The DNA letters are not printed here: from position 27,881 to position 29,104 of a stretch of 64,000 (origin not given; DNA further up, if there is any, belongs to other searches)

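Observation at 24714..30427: Cryptic acyl/lipid-type biosynthetic cluster: ACP - KS - KS-associated ORF - acyl-AMP ligase - hexapeptide acyltransferase, convergent with a B12-radical SAM enzyme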

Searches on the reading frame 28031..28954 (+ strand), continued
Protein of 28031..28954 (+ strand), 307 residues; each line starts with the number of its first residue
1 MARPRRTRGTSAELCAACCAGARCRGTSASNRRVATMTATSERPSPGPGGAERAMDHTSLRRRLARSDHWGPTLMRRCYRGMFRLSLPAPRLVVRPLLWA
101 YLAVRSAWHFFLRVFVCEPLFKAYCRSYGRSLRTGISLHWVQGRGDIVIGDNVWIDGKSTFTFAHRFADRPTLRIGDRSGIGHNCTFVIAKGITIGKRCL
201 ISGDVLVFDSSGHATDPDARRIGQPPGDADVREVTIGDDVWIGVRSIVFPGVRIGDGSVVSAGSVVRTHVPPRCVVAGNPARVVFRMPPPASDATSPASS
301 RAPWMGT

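Call 78: search_protein_families(library=ncbifam, proteins=[P0364, P0365, P0368, P0371, P0385, P0363], max_evalue=1e-8)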
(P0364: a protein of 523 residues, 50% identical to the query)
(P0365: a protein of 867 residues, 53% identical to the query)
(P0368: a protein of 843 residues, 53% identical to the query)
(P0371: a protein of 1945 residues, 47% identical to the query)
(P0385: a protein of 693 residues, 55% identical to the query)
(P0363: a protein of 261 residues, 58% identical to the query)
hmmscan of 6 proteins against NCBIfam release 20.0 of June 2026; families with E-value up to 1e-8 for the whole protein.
P0364 (523 aa): 70 families (the best 25 are shown)
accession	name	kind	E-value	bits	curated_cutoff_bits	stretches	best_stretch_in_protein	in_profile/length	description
NF004282.0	PRK05691.1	subfamily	1.8e-76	256.6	4090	1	1-245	4067-4310/4334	non-ribosomal peptide synthase/polyketide synthase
NF041803.1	NRPS_SolG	exception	1.4e-66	224.9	2200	1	1-242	909-1154/1163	solanimycin non-ribosomal peptide synthetase SolG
NF047350.1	aureusi_NRPS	equivalog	8.8e-65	218.5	2500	1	1-246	743-978/2373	aureusimine non-ribosomal peptide synthetase AusA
NF038078.1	NRPS_MxcG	equivalog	5e-55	186.4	2300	1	1-248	804-1046/1442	myxochelin non-ribosomal peptide synthetase MxcG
TIGR03443.1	alpha_am_amid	equivalog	6.2e-51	172.9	1030.1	2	1-110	622-751/1390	L-aminoadipate-semialdehyde dehydrogenase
NF007605.2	PRK10252.1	equivalog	1.2e-50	172.1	2400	1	1-246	799-1044/1292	enterobactin non-ribosomal peptide synthetase EntF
TIGR01733.1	AA-adenyl-dom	subfamily_domain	5.6e-42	144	317.4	1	1-90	320-409/409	amino acid adenylation domain-containing protein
NF003417.0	PRK04813.1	subfamily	3.1e-35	121.7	476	1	1-156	346-499/505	D-alanine--poly(phosphoribitol) ligase subunit DltA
TIGR01734.1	D-ala-DACP-lig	equivalog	2e-34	119.1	559.85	1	1-156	344-498/504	D-alanine--poly(phosphoribitol) ligase subunit DltA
TIGR03098.1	ligase_PEP_1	hypoth_equivalog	5e-25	87.9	592.35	1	1-156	357-514/517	acyl-CoA ligase (AMP-forming), exosortase A system-associated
NF004837.0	PRK06187.1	subfamily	1.2e-19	70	476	1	1-157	373-519/531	long-chain-fatty-acid--CoA ligase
NF007499.0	PRK10092.1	equivalog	2.6e-19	69.7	314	1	400-511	76-182/183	maltose O-acetyltransferase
NF004814.0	PRK06164.1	equivalog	2.9e-19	69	677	1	1-149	378-518/540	acyl-CoA synthetase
NF007240.0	PRK09677.1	equivalog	3.4e-18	65.8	243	1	336-512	15-184/192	putative lipopolysaccharide biosynthesis O-acetyl transferase WbbJ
NF004511.1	PRK05852.1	equivalog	1.9e-17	63.1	650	1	1-156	355-500/505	FadD7 family fatty acid--CoA ligase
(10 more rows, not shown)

P0365 (867 aa): 25 families
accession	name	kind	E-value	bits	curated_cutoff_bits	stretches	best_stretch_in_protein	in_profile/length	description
NF004282.0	PRK05691.1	subfamily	2.5e-124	415.5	4090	2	26-498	1710-2183/4334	non-ribosomal peptide synthase/polyketide synthase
NF047350.1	aureusi_NRPS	equivalog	9.5e-79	264.9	2500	2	10-477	960-1408/2373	aureusimine non-ribosomal peptide synthetase AusA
NF038078.1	NRPS_MxcG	equivalog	6.7e-36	123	2300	2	46-505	6-452/1442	myxochelin non-ribosomal peptide synthetase MxcG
TIGR03443.1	alpha_am_amid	equivalog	8.7e-26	89.6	1030.1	2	238-499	2-231/1390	L-aminoadipate-semialdehyde dehydrogenase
NF007499.0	PRK10092.1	equivalog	2.3e-17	63.4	314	1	761-861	88-182/183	maltose O-acetyltransferase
NF007240.0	PRK09677.1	equivalog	1.5e-16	60.4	243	1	744-859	62-181/192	putative lipopolysaccharide biosynthesis O-acetyl transferase WbbJ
NF007605.2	PRK10252.1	equivalog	3e-16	58.1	2400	1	49-504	8-456/1292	enterobactin non-ribosomal peptide synthetase EntF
NF041803.1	NRPS_SolG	exception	1.6e-15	55.8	2200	1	521-593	1084-1155/1163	solanimycin non-ribosomal peptide synthetase SolG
TIGR03308.1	phn_thr-fam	hypoth_equivalog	2.6e-15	56.8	201.65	1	803-859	103-159/204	phosphonate metabolim protein, transferase hexapeptide repeat family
NF007797.0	PRK10502.1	subfamily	6e-15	55.4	192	1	724-859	55-176/183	WcaF family extracellular polysaccharide biosynthesis acetyltransferase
NF033468.1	stregram_VatI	exception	3.2e-14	53.2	415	1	764-859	56-163/208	streptogramin A O-acetyltransferase Vat(I)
TIGR03532.1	DapD_Ac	equivalog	1.3e-13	51.1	231.75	1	758-861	121-213/231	2,3,4,5-tetrahydropyridine-2,6-dicarboxylate N-acetyltransferase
NF000311.1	Vat_ABCDEFH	equivalog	1.5e-13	50.8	300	1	809-860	111-162/201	Vat family streptogramin A O-acetyltransferase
NF007076.0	PRK09527.1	equivalog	2.8e-13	49.8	347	1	759-861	87-184/203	galactoside O-acetyltransferase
NF000097.1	stregram_VatC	exception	9.4e-13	48.5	425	1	809-859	119-169/212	streptogramin A O-acetyltransferase Vat(C)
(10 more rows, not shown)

P0368 (843 aa): 108 families (the best 25 are shown)
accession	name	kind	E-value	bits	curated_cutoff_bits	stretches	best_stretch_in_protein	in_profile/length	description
NF004282.0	PRK05691.1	subfamily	2.2e-141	472.1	4090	1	1-531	1184-1713/4334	non-ribosomal peptide synthase/polyketide synthase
NF041803.1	NRPS_SolG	exception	1.2e-135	453.6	2200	1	1-520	614-1152/1163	solanimycin non-ribosomal peptide synthetase SolG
TIGR01733.1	AA-adenyl-dom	subfamily_domain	1.6e-124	415.8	317.4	1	1-375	28-409/409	amino acid adenylation domain-containing protein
NF047350.1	aureusi_NRPS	equivalog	1.7e-113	380.1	2500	1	1-525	467-977/2373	aureusimine non-ribosomal peptide synthetase AusA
NF038078.1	NRPS_MxcG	equivalog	6.5e-103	345.1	2300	1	1-528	509-1046/1442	myxochelin non-ribosomal peptide synthetase MxcG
NF007605.2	PRK10252.1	equivalog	2.6e-94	316.7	2400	1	11-526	517-1044/1292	enterobactin non-ribosomal peptide synthetase EntF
TIGR03443.1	alpha_am_amid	equivalog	1.6e-69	234.5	1030.1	2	101-395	421-751/1390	L-aminoadipate-semialdehyde dehydrogenase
NF003417.0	PRK04813.1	subfamily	1.3e-65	221.9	476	1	1-440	56-499/505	D-alanine--poly(phosphoribitol) ligase subunit DltA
TIGR01734.1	D-ala-DACP-lig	equivalog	1.2e-63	215.4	559.85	1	2-440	54-498/504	D-alanine--poly(phosphoribitol) ligase subunit DltA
NF004837.0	PRK06187.1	subfamily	1.5e-58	198.4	476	1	95-441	170-519/531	long-chain-fatty-acid--CoA ligase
TIGR03098.1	ligase_PEP_1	hypoth_equivalog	3.3e-54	184.2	592.35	1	1-440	53-514/517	acyl-CoA ligase (AMP-forming), exosortase A system-associated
NF005858.0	PRK07787.1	subfamily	2.2e-44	151.7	575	1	1-440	49-468/471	acyl-CoA synthetase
NF004822.0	PRK06178.1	equivalog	2.5e-43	148.5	782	1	91-440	209-563/571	acyl-CoA synthetase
NF004511.1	PRK05852.1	equivalog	3.3e-39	134.9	650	1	1-440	54-500/505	FadD7 family fatty acid--CoA ligase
NF004114.0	PRK05605.1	equivalog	6.9e-39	133.6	766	1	87-440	213-565/575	long-chain-fatty-acid--CoA ligase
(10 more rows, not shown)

P0371 (1945 aa): 122 families (the best 25 are shown)
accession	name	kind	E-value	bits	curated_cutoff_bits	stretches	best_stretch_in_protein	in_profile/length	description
NF004282.0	PRK05691.1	subfamily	0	1190.5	4090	2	18-1256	1130-2361/4334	non-ribosomal peptide synthase/polyketide synthase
NF047350.1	aureusi_NRPS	equivalog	2.1e-267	890.7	2500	2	18-1054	412-1409/2373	aureusimine non-ribosomal peptide synthetase AusA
NF038078.1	NRPS_MxcG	equivalog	1.5e-228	761.5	2300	2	618-1688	2-1062/1442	myxochelin non-ribosomal peptide synthetase MxcG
NF041803.1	NRPS_SolG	exception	3.7e-228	760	2200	2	666-1668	157-1155/1163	solanimycin non-ribosomal peptide synthetase SolG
TIGR01733.1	AA-adenyl-dom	subfamily_domain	1.7e-227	755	317.4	2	1106-1515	1-409/409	amino acid adenylation domain-containing protein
NF007605.2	PRK10252.1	equivalog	2.3e-170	568.7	2400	2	620-1650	3-1023/1292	enterobactin non-ribosomal peptide synthetase EntF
NF003417.0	PRK04813.1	subfamily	5.2e-145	483.8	476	2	1090-1580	14-499/505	D-alanine--poly(phosphoribitol) ligase subunit DltA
TIGR01734.1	D-ala-DACP-lig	equivalog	6.8e-139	463.7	559.85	2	1103-1580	24-498/504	D-alanine--poly(phosphoribitol) ligase subunit DltA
TIGR03443.1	alpha_am_amid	equivalog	1.9e-125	419.8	1030.1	5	1235-1534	422-750/1390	L-aminoadipate-semialdehyde dehydrogenase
NF004837.0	PRK06187.1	subfamily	8.3e-116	387.3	476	2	1081-1580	10-518/531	long-chain-fatty-acid--CoA ligase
TIGR03098.1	ligase_PEP_1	hypoth_equivalog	8.2e-102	341.3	592.35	2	1087-1580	8-514/517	acyl-CoA ligase (AMP-forming), exosortase A system-associated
NF004511.1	PRK05852.1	equivalog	1.3e-88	297.9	650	2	1085-1580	5-500/505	FadD7 family fatty acid--CoA ligase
NF005858.0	PRK07787.1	subfamily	6.2e-88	295.3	575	2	29-511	11-468/471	acyl-CoA synthetase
TIGR01923.1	menE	equivalog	2e-81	274.1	330.15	2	1106-1580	1-442/442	o-succinylbenzoate--CoA ligase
NF005702.0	PRK07514.1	subfamily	1.7e-79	267.5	558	2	20-511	4-496/506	malonyl-CoA synthase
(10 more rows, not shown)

P0385 (693 aa): 54 families (the best 25 are shown)
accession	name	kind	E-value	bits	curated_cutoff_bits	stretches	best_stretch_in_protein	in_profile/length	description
NF058661.1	cispen_AMP_AmcH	equivalog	1.1e-150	502.1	370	1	13-469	3-449/458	adenylate-forming 2-oxoglutaryl-ACP ligase AmcH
TIGR01733.1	AA-adenyl-dom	subfamily_domain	8e-28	97.4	317.4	1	43-418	12-407/409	amino acid adenylation domain-containing protein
NF004837.0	PRK06187.1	subfamily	6.3e-26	90.7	476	1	135-465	164-498/531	long-chain-fatty-acid--CoA ligase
NF005858.0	PRK07787.1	subfamily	5.1e-21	74.6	575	1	72-419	63-404/471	acyl-CoA synthetase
NF006523.0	PRK08974.1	equivalog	9.5e-21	73.5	884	1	146-467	211-531/561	long-chain-fatty-acid--CoA ligase FadD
NF004511.1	PRK05852.1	equivalog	1.4e-20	73.4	650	1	41-466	37-481/505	FadD7 family fatty acid--CoA ligase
NF005801.1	PRK07656.1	equivalog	4.7e-20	71.7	657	1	141-465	164-479/500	FadD3 family acyl-CoA ligase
NF004808.0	PRK06155.1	equivalog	6.3e-20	70.9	722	1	133-466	174-499/542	ATP-dependent acyl-CoA ligase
TIGR01923.1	menE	equivalog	6.6e-20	71.4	330.15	1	45-418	14-377/442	o-succinylbenzoate--CoA ligase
NF004114.0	PRK05605.1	equivalog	9.6e-20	70.4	766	1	133-471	213-551/575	long-chain-fatty-acid--CoA ligase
NF005307.0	PRK06839.1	equivalog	1.2e-19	70.4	748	1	141-437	149-442/496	o-succinylbenzoate--CoA ligase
NF005702.0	PRK07514.1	subfamily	3.1e-19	68.7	558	1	127-466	144-477/506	malonyl-CoA synthase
TIGR03098.1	ligase_PEP_1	hypoth_equivalog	1.3e-18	66.8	592.35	1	97-472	121-501/517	acyl-CoA ligase (AMP-forming), exosortase A system-associated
NF052269.1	Staph_lig_FadD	equivalog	9.2e-18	63.8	650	1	145-418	154-422/499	long-chain-fatty-acid--CoA ligase FadD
NF009233.0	PRK12583.1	subfamily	9.4e-18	63.9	832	1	145-454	205-515/558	fatty acid CoA ligase family protein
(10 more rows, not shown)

P0363 (261 aa): 21 families
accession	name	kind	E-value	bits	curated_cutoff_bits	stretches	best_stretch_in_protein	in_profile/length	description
NF000311.1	Vat_ABCDEFH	equivalog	5.8e-18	65.2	300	1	95-244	15-161/201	Vat family streptogramin A O-acetyltransferase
TIGR03308.1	phn_thr-fam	hypoth_equivalog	4.8e-17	62.5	201.65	1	192-252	107-167/204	phosphonate metabolim protein, transferase hexapeptide repeat family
NF007499.0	PRK10092.1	equivalog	7.1e-17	61.8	314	1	151-246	92-182/183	maltose O-acetyltransferase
NF007240.0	PRK09677.1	equivalog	9.6e-17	61.1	243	1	130-244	63-181/192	putative lipopolysaccharide biosynthesis O-acetyl transferase WbbJ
NF007797.0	PRK10502.1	subfamily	3.9e-16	59.2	192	1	132-244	72-176/183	WcaF family extracellular polysaccharide biosynthesis acetyltransferase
NF000097.1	stregram_VatC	exception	5.2e-16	59.2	425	1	98-251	26-177/212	streptogramin A O-acetyltransferase Vat(C)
NF033468.1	stregram_VatI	exception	1.3e-15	57.7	415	1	98-246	20-165/208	streptogramin A O-acetyltransferase Vat(I)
TIGR03532.1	DapD_Ac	equivalog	1.1e-14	54.6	231.75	1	188-248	155-215/231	2,3,4,5-tetrahydropyridine-2,6-dicarboxylate N-acetyltransferase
NF000147.1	stregram_VatF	exception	3e-14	53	400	1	94-244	22-171/221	streptogramin A O-acetyltransferase Vat(F)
NF007076.0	PRK09527.1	equivalog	3e-14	52.9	347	1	127-249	70-187/203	galactoside O-acetyltransferase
NF000504.1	stregram_VatH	exception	5.6e-14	52.5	475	1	104-244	31-168/216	streptogramin A O-acetyltransferase Vat(H)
TIGR03570.1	NeuD_NnaD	subfamily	1.1e-13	51.3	160.8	1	194-242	154-202/202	NeuD/PglB/VioB family sugar acetyltransferase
NF000101.1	stregram_VatA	exception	1.3e-13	51.1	450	1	103-244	31-169/219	streptogramin A O-acetyltransferase Vat(A)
NF058585.1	HptprglPActTf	PfamEq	2.2e-13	50.1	300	1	194-247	107-160/172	heptaprenylglyceryl phosphate O-acetyltransferase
NF000490.1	chloram_CatB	equivalog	7.5e-13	48.3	350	1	194-246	111-164/210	type B chloramphenicol O-acetyltransferase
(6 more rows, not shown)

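Call 86: search_protein_families(library=pfam, proteins=[P0429, P0437, P0443, P0467, P0431, P0492, P0372, P0374, P0379, P0463], max_evalue=0.00001)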
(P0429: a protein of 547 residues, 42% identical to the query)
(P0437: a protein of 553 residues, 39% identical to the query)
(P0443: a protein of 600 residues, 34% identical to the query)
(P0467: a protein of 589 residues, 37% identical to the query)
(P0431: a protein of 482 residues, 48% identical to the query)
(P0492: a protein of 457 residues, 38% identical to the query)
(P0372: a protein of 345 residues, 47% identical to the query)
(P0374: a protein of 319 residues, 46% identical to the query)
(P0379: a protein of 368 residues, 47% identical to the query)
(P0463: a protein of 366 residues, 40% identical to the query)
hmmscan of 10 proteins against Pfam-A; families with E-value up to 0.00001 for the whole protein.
P0429 (547 aa): 5 families
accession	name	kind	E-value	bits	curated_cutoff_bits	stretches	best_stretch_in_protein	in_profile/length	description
PF00535.33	Glycos_transf_2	-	7.7e-35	120.7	23.3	1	5-128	1-128/168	Glycosyl transferase family 2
PF10111.15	Glyco_tranf_2_2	-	1.9e-18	67.4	27.3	1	5-104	1-107/276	Glycosyltransferase like family 2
PF13641.12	Glyco_tranf_2_3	-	7.7e-16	59.2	27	1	2-184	1-196/230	Glycosyltransferase like family 2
PF00132.30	Hexapep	-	2.2e-13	49.7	27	1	493-525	2-34/36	Bacterial transferase hexapeptide (six repeats)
PF14602.12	Hexapep_2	-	6.3e-12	45.4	27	1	492-525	1-32/34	Hexapeptide repeat of succinyl-transferase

P0437 (553 aa): 5 families
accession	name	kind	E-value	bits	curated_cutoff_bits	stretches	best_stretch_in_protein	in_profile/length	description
PF00535.33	Glycos_transf_2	-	4.3e-35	121.6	23.3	1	7-119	1-117/168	Glycosyl transferase family 2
PF10111.15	Glyco_tranf_2_2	-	3e-25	89.7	27.3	2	7-97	1-98/276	Glycosyltransferase like family 2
PF00132.30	Hexapep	-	1.7e-15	56.4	27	1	478-511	2-35/36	Bacterial transferase hexapeptide (six repeats)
PF13641.12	Glyco_tranf_2_3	-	1.9e-15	58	27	1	6-183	3-197/230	Glycosyltransferase like family 2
PF14602.12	Hexapep_2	-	2.1e-13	50.2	27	1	478-511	2-33/34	Hexapeptide repeat of succinyl-transferase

P0443 (600 aa): 4 families
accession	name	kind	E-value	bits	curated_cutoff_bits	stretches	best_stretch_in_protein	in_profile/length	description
PF00132.30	Hexapep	-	3.4e-35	118.7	27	3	133-167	2-36/36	Bacterial transferase hexapeptide (six repeats)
PF14602.12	Hexapep_2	-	2.5e-26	91.5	27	3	332-367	1-34/34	Hexapeptide repeat of succinyl-transferase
PF25084.1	LbH_EIF2B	-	4.2e-09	36.8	54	0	132-183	21-71/105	EIF2B subunit epsilon LbH domain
PF12464.13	Mac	-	3.7e-08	33.9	22.1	0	411-444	1-34/53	Maltose acetyltransferase hexapeptide capping motif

P0467 (589 aa): 4 families
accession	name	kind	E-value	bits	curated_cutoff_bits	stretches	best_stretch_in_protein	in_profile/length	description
PF00132.30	Hexapep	-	2.5e-36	122.3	27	3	518-552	2-36/36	Bacterial transferase hexapeptide (six repeats)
PF12464.13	Mac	-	5.4e-25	87.8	22.1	2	15-67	1-53/53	Maltose acetyltransferase hexapeptide capping motif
PF14602.12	Hexapep_2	-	3.8e-18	65.3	27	1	517-551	1-33/34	Hexapeptide repeat of succinyl-transferase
PF25084.1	LbH_EIF2B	-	2.2e-10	40.9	54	0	264-356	21-102/105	EIF2B subunit epsilon LbH domain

P0431 (482 aa): 0 families

P0492 (457 aa): 3 families
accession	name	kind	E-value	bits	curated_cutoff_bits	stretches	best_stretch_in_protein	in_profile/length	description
PF00132.30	Hexapep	-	4.1e-13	48.8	27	1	231-263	2-34/36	Bacterial transferase hexapeptide (six repeats)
PF14602.12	Hexapep_2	-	1.7e-12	47.3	27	1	230-259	1-28/34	Hexapeptide repeat of succinyl-transferase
PF00550.31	PP-binding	-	3.2e-08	34.1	20.8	1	321-385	2-66/67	Phosphopantetheine attachment site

P0372 (345 aa): 2 families
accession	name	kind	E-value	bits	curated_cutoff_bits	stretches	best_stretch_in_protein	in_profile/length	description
PF00550.31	PP-binding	-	7.9e-09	36.1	20.8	1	273-330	5-64/67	Phosphopantetheine attachment site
PF00132.30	Hexapep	-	2.9e-08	33.5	27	0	177-208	2-33/36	Bacterial transferase hexapeptide (six repeats)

P0374 (319 aa): 2 families
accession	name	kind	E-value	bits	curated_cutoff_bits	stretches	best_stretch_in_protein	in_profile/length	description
PF00132.30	Hexapep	-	1.3e-11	44.1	27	1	263-295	2-34/36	Bacterial transferase hexapeptide (six repeats)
PF14602.12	Hexapep_2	-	2.1e-07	31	27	1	262-296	1-33/34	Hexapeptide repeat of succinyl-transferase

P0379 (368 aa): 3 families
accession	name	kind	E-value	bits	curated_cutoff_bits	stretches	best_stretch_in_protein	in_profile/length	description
PF00550.31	PP-binding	-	1.4e-08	35.3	20.8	1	298-359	2-63/67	Phosphopantetheine attachment site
PF14602.12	Hexapep_2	-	4.8e-08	33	27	0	180-209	1-28/34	Hexapeptide repeat of succinyl-transferase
PF00132.30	Hexapep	-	5.1e-07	29.6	27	1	181-213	2-34/36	Bacterial transferase hexapeptide (six repeats)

P0463 (366 aa): 1 family
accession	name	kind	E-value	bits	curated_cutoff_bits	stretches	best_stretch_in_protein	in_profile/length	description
PF00132.30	Hexapep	-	2.8e-10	39.9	27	1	292-326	2-36/36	Bacterial transferase hexapeptide (six repeats)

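Call 90: predict_structure(alignment_id=A2)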
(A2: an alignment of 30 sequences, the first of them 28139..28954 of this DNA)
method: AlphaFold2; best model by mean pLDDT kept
length: 271 residues; sequences in the alignment: 30
mean_pLDDT: 91.7   pTM: 0.78
mean pLDDT of the five models: 91.7, 91.4, 90.9, 90.8, 90.3
residues with pLDDT >= 90: 217; 70-90: 21; 50-70: 32; < 50: 1
segments of 3 or more residues with pLDDT < 50: none
pLDDT, mean of each block of 10 residues (from residue 1): 63 58 84 93 90 93 97 98 98 98 98 98 96 96 98 98 98 95 95 96 98 98 98 98 98 79 65 70
secondary structure, 60 per line:
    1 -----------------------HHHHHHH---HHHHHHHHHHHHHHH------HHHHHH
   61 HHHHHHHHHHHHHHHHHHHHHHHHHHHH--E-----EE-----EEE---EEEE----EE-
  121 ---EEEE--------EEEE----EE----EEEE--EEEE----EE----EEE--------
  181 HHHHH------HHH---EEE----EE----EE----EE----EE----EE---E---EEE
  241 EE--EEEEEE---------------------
elements in order: H24-30 H34-48 H55-88 E104-106 E110-113 E124-127 E136-139 E150-153 E156-159 E170-172 H181-185 E198-200 E238-242 E245-250
